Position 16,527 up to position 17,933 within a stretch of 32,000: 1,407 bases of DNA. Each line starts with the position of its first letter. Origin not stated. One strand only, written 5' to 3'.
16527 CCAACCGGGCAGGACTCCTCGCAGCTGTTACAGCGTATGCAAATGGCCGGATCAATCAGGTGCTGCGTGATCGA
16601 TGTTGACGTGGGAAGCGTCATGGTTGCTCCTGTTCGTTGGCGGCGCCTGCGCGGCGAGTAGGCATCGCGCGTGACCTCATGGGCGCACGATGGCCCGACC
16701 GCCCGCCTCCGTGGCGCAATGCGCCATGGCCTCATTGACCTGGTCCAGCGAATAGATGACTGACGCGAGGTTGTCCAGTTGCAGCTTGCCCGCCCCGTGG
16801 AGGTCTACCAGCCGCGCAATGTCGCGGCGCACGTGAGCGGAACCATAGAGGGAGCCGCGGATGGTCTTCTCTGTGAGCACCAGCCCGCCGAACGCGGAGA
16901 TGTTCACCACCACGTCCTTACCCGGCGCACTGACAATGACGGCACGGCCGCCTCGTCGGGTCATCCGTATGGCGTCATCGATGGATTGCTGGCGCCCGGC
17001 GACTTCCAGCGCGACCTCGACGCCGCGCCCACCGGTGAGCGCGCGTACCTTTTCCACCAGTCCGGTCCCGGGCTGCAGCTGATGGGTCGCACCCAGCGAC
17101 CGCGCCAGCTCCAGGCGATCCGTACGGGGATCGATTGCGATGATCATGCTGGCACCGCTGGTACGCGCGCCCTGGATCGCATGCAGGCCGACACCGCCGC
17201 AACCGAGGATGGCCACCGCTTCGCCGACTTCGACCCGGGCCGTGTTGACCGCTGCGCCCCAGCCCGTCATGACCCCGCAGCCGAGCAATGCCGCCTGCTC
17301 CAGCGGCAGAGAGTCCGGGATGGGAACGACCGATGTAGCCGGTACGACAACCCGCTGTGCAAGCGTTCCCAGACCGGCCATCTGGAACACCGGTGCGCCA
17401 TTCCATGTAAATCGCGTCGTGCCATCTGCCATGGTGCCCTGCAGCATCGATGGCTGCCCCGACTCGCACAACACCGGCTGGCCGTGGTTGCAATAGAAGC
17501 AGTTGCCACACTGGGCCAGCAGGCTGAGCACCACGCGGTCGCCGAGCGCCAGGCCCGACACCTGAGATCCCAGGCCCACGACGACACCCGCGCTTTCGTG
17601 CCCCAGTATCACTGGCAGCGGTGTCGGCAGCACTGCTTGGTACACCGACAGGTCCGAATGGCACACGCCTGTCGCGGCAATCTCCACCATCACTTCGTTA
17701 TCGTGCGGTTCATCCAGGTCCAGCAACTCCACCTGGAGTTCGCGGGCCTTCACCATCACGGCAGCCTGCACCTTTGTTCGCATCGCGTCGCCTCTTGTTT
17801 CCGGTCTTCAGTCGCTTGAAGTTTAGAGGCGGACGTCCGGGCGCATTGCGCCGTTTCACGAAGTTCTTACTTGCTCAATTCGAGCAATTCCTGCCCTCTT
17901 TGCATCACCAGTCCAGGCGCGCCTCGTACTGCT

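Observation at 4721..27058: Two-armed ~22-kb catabolic supercluster that does not match a textbook pathway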

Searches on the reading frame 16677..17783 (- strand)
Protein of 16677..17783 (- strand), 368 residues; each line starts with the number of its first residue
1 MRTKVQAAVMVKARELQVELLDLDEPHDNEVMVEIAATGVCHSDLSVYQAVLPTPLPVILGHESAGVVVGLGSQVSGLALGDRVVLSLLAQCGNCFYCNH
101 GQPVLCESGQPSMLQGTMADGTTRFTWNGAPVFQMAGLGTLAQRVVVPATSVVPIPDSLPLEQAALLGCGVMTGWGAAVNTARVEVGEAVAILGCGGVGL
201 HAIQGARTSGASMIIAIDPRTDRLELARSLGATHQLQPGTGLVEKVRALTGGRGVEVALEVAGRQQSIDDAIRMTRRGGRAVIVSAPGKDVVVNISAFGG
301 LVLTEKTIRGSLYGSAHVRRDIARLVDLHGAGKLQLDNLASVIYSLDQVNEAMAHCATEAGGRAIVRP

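Call 4: search_protein_families(library=pfam, proteins=[window:16677-17783:-])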
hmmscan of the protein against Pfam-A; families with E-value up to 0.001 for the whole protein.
window:16677-17783:- (368 aa): 3 families
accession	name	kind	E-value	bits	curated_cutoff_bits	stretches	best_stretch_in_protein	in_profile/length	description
PF00107.32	ADH_zinc_N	-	6.3e-29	101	31.8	1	197-326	1-124/129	Zinc-binding dehydrogenase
PF08240.17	ADH_N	-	3.3e-26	92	23.5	1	28-157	2-104/104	Alcohol dehydrogenase GroES-like domain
PF13602.12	ADH_zinc_N_2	-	4e-07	31.5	27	1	230-358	1-125/134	Zinc-binding dehydrogenase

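Call 7: search_protein_families(library=ncbifam, proteins=[window:16677-17783:-], max_evalue=1e-10)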
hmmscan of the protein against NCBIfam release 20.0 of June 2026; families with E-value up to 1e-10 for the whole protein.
window:16677-17783:- (368 aa): 22 families
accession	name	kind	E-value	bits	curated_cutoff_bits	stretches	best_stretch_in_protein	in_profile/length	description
TIGR03989.1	Rxyl_3153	subfamily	6.2e-99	331.7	440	1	5-354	2-356/370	NDMA-dependent alcohol dehydrogenase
TIGR03451.1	mycoS_dep_FDH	equivalog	9e-74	248.4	512.9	1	8-359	4-349/358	S-(hydroxymethyl)mycothiol dehydrogenase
TIGR02818.1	adh_III_F_hyde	equivalog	1.5e-72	244.7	543.95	1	4-356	1-356/368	S-(hydroxymethyl)glutathione dehydrogenase/class III alcohol dehydrogenase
NF041097.1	keto_inos_dh_IolM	equivalog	1e-43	149.5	450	1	14-367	36-388/389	scyllo-inosose 3-dehydrogenase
TIGR00692.1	tdh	equivalog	1.8e-43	148.9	458.35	1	12-365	5-337/340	L-threonine 3-dehydrogenase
NF003808.0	PRK05396.1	equivalog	2.9e-41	141.5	380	1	12-365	7-337/341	L-threonine 3-dehydrogenase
NF006940.0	PRK09422.1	equivalog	1.4e-39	136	344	2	139-354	115-323/338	alcohol dehydrogenase AdhP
TIGR03366.1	HpnZ_proposed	hypoth_equivalog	3.3e-39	134.9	328.1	1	26-294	3-264/315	putative phosphonate catabolism associated alcohol dehydrogenase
NF010344.0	PRK13771.1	subfamily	7e-38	130.4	349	2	8-108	3-106/334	putative alcohol dehydrogenase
NF047908.1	AldhRedAhr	equivalog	1.4e-33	116.2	470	2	9-120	9-124/335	NADPH-dependent aldehyde reductase Ahr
NF041172.1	AcrlCoa_red_Thmprot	equivalog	7.4e-32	110.6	500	2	139-355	116-320/334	acryloyl-CoA reductase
TIGR02824.1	quinone_pig3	subfamily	2.5e-29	102.3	296.8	1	127-295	79-249/325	putative NAD(P)H quinone oxidoreductase, PIG3 family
NF007642.0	PRK10309.1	equivalog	1.9e-28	99.7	550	1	139-357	115-334/347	galactitol-1-phosphate 5-dehydrogenase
NF007375.0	PRK09880.1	equivalog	2.5e-26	92.2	469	1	1-356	1-330/344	L-idonate 5-dehydrogenase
TIGR03201.1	dearomat_had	equivalog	2.9e-26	92.4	338.65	1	15-355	10-335/349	6-hydroxycyclohex-1-ene-1-carbonyl-CoA dehydrogenase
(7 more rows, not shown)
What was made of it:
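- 16677..17783 (-): Zn-dependent alcohol dehydrogenase, first gene of the left arm. Calls 4, 7.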

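Call 16: list_cluster_members(proteins=[window:14256-15449:-, window:16677-17783:-, window:11231-12424:-, window:20314-21150:+, window:22474-23610:+, window:23623-24522:+, window:5794-7215:-, window:7234-8967:-, window:26105-27058:+, window:3746-4672:-])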
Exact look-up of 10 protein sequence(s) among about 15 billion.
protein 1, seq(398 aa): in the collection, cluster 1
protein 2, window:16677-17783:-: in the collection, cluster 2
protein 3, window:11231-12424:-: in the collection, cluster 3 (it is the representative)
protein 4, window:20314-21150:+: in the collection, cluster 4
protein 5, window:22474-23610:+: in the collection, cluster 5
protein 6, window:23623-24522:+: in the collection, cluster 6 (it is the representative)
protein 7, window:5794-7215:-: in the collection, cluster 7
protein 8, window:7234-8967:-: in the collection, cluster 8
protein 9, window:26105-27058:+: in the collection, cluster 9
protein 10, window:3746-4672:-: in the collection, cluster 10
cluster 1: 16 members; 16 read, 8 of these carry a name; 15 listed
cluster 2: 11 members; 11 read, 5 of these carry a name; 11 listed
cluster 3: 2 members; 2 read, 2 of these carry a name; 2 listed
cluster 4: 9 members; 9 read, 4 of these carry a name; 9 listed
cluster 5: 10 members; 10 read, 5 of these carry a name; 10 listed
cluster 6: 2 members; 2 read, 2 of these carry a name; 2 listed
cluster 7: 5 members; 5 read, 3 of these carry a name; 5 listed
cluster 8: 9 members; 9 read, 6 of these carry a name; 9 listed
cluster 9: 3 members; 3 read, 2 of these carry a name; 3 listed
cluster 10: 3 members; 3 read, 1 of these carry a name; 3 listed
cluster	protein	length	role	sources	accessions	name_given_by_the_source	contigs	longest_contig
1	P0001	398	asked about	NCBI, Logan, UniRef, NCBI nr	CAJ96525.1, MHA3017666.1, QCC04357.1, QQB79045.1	Cytochrome P450 [Cupriavidus necator] | Cytochrome P450 n=1 Tax=Cupriavidus necator (strain ATCC 17699 / DSM 428 / KCTC 22496 / ...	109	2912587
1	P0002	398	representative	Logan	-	-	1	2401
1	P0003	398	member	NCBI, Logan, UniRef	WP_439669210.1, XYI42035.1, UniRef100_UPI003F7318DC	Cytochrome P450 [Cupriavidus necator] | cytochrome P450 n=1 Tax=Cupriavidus necator TaxID=106590 RepID=UPI003F7318DC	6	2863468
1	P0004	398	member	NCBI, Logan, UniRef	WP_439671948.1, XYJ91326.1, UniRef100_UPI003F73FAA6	Cytochrome P450 [Cupriavidus necator] | cytochrome P450 n=1 Tax=Cupriavidus necator TaxID=106590 RepID=UPI003F73FAA6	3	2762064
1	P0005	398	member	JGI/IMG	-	cytochrome P450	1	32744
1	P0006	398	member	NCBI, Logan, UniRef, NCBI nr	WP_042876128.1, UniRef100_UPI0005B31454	cytochrome P450 [Cupriavidus necator] | cytochrome P450 n=1 Tax=Cupriavidus necator TaxID=106590 RepID=UPI0005B31454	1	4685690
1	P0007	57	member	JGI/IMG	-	hypothetical protein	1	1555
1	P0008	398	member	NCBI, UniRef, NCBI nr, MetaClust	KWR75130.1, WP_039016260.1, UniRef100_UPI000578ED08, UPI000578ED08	cytochrome P450 [Cupriavidus sp. IDO] | cytochrome P450 n=1 Tax=Cupriavidus sp. IDO TaxID=1539142 RepID=UPI000578ED08 | status=active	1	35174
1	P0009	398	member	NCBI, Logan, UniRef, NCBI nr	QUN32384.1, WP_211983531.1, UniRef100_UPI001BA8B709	cytochrome P450 (plasmid) [Cupriavidus sp. KK10] | cytochrome P450 n=1 Tax=Cupriavidus sp. KK10 TaxID=1478019 RepID=UPI001BA8B709 | cytochrome P450 [Cupriavidus sp. KK10]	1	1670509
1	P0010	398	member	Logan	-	-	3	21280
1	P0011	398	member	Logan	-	-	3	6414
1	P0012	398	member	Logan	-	-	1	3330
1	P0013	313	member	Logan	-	-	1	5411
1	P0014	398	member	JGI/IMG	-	-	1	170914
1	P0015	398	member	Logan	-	-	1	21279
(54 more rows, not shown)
